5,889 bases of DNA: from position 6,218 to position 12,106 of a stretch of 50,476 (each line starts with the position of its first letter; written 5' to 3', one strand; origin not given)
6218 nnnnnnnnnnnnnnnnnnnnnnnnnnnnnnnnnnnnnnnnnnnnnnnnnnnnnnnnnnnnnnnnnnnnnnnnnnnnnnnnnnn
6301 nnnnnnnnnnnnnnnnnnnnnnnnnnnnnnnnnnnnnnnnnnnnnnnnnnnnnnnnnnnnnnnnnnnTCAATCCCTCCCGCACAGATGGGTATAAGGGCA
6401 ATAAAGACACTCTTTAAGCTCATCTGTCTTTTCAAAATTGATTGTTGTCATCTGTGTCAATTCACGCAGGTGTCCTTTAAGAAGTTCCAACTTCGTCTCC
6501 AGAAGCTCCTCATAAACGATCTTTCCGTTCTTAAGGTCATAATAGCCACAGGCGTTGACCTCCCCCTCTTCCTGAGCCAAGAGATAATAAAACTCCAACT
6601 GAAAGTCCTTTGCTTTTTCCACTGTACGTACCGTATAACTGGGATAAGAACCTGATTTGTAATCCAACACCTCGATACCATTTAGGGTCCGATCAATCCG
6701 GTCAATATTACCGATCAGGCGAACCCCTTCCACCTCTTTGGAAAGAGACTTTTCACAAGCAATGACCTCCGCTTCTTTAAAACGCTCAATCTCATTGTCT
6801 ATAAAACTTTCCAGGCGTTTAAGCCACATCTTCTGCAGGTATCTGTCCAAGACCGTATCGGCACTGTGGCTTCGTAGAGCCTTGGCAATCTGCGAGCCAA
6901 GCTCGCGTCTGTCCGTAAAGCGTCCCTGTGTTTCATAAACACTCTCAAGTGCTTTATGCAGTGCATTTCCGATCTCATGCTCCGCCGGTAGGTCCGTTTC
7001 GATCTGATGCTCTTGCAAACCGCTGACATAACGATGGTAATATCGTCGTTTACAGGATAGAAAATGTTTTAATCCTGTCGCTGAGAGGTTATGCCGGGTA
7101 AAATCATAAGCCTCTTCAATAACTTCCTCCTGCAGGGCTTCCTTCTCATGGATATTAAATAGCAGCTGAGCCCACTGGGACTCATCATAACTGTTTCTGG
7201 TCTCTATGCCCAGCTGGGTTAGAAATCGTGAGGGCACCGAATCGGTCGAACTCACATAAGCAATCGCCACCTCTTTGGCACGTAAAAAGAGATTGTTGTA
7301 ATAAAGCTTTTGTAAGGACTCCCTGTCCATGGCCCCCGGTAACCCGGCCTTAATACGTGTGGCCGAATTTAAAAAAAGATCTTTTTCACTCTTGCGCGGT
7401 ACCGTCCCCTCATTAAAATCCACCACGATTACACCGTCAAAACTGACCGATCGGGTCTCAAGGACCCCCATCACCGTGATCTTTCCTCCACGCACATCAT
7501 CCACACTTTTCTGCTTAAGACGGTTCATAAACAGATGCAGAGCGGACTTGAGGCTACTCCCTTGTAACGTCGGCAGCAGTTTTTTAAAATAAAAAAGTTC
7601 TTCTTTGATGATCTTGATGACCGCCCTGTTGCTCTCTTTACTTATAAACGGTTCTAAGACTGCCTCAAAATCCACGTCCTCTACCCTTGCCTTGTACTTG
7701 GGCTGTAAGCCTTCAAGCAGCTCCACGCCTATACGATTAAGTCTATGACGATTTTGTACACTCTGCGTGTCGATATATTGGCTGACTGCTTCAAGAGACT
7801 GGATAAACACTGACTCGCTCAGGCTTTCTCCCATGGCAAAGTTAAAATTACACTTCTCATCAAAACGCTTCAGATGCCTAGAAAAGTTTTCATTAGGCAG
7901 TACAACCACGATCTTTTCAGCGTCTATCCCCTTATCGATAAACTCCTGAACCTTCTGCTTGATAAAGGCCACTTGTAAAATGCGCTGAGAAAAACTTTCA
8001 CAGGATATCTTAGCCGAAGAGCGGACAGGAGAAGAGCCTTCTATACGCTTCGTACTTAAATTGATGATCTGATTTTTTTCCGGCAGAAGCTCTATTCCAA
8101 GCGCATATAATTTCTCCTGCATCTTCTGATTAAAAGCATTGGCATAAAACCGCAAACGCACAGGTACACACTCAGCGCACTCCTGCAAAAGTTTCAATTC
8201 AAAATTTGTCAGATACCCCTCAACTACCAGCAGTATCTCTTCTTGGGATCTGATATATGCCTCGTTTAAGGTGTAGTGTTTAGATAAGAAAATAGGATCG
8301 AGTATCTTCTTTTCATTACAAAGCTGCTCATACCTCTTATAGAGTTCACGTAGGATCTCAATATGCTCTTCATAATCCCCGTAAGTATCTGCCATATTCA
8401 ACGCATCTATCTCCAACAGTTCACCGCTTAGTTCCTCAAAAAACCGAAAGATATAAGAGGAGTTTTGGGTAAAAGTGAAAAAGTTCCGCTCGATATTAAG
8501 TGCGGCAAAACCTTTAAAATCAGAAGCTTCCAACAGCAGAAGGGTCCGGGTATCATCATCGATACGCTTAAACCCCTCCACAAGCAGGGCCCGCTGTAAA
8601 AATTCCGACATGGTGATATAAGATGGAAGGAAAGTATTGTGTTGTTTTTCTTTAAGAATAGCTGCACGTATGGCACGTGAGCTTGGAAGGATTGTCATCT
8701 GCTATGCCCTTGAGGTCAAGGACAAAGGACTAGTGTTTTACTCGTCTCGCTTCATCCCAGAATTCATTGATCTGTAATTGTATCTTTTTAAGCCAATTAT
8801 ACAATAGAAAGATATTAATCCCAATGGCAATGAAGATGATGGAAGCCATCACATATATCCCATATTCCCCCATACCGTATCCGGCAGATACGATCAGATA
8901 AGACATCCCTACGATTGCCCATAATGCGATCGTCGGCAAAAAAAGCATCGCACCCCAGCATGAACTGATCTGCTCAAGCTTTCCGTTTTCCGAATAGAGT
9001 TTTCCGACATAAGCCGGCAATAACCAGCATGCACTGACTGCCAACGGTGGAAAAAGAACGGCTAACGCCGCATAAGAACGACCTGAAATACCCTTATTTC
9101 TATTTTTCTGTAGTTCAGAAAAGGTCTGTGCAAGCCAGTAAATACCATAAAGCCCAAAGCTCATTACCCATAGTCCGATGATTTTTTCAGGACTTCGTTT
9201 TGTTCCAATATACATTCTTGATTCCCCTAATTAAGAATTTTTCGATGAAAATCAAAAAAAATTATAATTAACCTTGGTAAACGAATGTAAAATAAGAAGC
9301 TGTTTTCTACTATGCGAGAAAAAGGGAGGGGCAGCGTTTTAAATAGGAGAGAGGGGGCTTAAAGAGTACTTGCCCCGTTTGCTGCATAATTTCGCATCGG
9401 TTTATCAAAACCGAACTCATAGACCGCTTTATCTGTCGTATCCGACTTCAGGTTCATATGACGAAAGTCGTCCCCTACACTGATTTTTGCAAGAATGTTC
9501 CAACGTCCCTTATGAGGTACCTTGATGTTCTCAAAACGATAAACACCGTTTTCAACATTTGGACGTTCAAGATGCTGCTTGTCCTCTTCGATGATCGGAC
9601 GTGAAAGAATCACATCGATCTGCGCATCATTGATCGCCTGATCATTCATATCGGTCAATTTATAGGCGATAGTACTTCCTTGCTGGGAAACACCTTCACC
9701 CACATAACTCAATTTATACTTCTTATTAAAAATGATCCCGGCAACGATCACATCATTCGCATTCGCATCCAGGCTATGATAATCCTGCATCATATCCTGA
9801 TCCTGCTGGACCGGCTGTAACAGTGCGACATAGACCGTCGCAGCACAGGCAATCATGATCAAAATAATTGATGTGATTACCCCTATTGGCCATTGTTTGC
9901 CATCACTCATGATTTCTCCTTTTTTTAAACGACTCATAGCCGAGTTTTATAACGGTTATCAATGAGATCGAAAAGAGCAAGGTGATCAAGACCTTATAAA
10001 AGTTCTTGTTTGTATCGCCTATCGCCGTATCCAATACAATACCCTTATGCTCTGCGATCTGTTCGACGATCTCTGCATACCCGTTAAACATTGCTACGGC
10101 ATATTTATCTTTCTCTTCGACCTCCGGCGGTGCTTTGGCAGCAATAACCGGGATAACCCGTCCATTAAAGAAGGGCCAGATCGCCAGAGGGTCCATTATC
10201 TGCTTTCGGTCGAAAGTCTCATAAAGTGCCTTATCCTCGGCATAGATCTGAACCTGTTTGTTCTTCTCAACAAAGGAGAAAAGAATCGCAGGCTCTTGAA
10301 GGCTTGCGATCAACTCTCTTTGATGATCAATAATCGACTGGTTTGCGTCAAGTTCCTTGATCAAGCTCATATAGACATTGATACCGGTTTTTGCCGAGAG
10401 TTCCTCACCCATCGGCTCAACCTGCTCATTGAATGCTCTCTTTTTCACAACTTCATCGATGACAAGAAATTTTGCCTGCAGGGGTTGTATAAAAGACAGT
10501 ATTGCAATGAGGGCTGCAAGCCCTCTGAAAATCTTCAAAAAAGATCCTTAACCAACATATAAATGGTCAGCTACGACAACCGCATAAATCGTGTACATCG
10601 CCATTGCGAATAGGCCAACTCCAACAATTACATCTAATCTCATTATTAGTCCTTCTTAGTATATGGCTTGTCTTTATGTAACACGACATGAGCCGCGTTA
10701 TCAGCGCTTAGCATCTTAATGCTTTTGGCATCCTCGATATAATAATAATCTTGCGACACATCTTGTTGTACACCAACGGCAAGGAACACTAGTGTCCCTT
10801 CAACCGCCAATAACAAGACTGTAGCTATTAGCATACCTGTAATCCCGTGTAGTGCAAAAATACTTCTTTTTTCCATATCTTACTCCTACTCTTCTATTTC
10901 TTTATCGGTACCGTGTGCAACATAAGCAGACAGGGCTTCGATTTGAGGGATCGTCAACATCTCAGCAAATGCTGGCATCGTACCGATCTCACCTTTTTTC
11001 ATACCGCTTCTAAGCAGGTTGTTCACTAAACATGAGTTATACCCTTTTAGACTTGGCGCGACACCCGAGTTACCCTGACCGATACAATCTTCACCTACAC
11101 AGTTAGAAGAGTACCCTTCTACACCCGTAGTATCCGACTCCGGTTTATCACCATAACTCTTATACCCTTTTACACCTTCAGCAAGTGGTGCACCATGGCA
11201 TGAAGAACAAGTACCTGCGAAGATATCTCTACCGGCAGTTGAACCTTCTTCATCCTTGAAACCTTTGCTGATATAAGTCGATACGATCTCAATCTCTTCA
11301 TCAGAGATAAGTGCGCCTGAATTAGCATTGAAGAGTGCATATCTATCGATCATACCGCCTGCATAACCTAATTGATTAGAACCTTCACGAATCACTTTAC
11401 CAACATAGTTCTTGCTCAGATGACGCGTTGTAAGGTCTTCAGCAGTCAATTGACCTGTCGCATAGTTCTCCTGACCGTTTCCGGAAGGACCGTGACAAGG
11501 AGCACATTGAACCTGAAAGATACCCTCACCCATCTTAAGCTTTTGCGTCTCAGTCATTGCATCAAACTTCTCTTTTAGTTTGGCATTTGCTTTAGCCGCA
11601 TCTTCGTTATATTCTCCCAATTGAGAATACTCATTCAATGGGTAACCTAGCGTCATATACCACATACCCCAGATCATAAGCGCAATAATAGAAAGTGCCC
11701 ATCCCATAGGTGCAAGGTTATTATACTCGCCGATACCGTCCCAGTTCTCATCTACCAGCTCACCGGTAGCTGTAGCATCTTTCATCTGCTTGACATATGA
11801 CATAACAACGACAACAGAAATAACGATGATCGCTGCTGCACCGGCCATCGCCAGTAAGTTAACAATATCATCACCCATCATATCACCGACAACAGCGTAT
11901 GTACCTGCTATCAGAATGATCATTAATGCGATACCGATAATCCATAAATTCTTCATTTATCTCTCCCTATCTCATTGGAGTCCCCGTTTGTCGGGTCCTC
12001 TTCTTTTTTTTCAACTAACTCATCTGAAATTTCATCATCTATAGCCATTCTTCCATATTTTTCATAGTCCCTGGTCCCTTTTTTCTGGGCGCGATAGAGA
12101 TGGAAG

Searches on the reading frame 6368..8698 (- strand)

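Call 44: search_protein_families(library=pfam, proteins=[window:6368-8698:-], max_evalue=0.00001)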
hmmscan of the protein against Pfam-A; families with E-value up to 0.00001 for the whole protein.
window:6368-8698:- (776 aa): 1 family
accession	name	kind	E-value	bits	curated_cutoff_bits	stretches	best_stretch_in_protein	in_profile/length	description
PF12705.13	PDDEXK_1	-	1e-37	130.9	22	1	538-773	2-246/247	PD-(D/E)XK nuclease superfamily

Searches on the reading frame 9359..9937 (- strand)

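Call 44: search_protein_families(library=pfam, proteins=[window:9359-9937:-], max_evalue=0.00001)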
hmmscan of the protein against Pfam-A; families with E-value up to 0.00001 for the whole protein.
window:9359-9937:- (192 aa): 2 families
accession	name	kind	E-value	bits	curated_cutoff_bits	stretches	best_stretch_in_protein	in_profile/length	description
PF05751.16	FixH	-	4.7e-07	30.3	23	1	17-150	9-134/150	FixH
PF13115.11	YtkA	-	1.3e-06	29.4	25.9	1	81-148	15-82/85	YtkA-like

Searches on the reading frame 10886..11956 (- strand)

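Call 44: search_protein_families(library=pfam, proteins=[window:10886-11956:-], max_evalue=0.00001)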
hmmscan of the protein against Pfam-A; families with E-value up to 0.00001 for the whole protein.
window:10886-11956:- (356 aa): 3 families
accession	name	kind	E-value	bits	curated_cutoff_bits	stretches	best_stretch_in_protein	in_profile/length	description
PF14715.11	FixP_N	-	4.1e-13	49.3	24.9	1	65-112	2-48/48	N-terminal domain of cytochrome oxidase-cbb3, FixP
PF13442.11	Cytochrome_CBB3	-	1e-12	48.6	27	1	140-229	3-68/68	Cytochrome C oxidase, cbb3-type, subunit III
PF00034.26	Cytochrom_C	-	7.9e-10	40.4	21.3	0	143-230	4-87/90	Cytochrome c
